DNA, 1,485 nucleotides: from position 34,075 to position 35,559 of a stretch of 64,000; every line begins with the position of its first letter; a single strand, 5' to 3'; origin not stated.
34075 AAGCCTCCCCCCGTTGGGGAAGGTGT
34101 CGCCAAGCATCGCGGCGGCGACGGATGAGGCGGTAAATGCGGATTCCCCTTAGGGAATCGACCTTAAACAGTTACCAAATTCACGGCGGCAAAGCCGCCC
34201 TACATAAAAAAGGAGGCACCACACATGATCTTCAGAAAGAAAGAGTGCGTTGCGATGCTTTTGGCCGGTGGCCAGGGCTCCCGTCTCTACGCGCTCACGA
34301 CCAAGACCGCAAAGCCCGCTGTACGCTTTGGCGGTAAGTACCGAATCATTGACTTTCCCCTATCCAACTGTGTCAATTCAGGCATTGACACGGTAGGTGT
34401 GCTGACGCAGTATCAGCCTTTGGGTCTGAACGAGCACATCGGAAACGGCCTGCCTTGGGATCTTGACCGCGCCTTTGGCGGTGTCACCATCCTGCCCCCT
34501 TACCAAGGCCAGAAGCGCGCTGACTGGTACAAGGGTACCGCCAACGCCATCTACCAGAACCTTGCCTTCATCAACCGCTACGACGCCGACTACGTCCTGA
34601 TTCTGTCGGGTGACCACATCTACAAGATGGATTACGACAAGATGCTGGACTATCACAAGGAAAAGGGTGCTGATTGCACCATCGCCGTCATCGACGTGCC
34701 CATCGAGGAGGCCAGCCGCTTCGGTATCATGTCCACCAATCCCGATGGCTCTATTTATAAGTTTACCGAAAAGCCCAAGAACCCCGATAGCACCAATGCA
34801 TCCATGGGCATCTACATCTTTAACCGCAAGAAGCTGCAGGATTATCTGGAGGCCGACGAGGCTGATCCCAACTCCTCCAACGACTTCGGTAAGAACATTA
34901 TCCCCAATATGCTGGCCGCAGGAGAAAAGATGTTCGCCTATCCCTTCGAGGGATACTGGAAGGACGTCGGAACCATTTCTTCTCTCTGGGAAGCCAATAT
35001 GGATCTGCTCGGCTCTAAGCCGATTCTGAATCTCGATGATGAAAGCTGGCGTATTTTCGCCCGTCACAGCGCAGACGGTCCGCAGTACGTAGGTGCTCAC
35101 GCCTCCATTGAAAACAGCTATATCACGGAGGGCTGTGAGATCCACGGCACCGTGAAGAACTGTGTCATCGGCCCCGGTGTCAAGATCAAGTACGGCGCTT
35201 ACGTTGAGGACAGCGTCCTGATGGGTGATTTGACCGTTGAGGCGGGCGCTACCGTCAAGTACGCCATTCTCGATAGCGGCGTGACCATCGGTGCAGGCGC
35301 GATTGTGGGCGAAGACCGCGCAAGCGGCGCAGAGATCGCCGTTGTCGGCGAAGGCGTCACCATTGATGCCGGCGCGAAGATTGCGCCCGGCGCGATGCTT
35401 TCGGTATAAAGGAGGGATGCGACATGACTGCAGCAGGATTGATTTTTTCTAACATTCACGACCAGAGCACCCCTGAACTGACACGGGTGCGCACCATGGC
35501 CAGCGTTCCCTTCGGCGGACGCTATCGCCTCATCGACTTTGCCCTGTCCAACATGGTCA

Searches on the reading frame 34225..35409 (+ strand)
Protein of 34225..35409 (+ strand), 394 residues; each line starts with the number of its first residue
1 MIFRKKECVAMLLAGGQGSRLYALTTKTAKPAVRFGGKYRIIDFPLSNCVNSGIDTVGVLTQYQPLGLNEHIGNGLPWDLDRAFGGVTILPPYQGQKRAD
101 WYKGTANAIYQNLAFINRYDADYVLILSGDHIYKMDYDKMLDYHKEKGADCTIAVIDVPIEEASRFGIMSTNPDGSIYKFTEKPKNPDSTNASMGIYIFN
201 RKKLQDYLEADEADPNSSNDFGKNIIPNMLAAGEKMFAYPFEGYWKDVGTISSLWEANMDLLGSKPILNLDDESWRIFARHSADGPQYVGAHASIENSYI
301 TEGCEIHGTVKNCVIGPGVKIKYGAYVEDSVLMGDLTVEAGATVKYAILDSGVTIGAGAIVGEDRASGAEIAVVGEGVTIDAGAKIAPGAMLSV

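Call 9: search_protein_families(library=pfam, proteins=[window:34225-35409:+], max_evalue=0.001)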
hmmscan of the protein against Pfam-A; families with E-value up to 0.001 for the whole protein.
window:34225-35409:+ (394 aa): 6 families
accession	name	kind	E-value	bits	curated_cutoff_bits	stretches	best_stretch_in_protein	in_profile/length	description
PF00483.29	NTP_transferase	-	2.7e-70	237.2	21.2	1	10-262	2-243/245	Nucleotidyl transferase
PF24894.1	Hexapep_GlmU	-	2.9e-16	59.9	23.3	1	291-371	12-93/104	GlmU-like, C-terminal hexapeptide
PF25084.1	LbH_EIF2B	-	2.5e-11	43.9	54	1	309-363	35-89/105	EIF2B subunit epsilon LbH domain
PF00132.30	Hexapep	-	3.3e-08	33.3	27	0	372-390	2-20/36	Bacterial transferase hexapeptide (six repeats)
PF25247.1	LbH_GLGC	-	1.5e-06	28.6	27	1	292-380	10-99/135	GLGC left-handed parallel beta-helix domain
PF12804.13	NTP_transf_3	-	5.8e-06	27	27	1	10-155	1-122/160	MobA-like NTP transferase domain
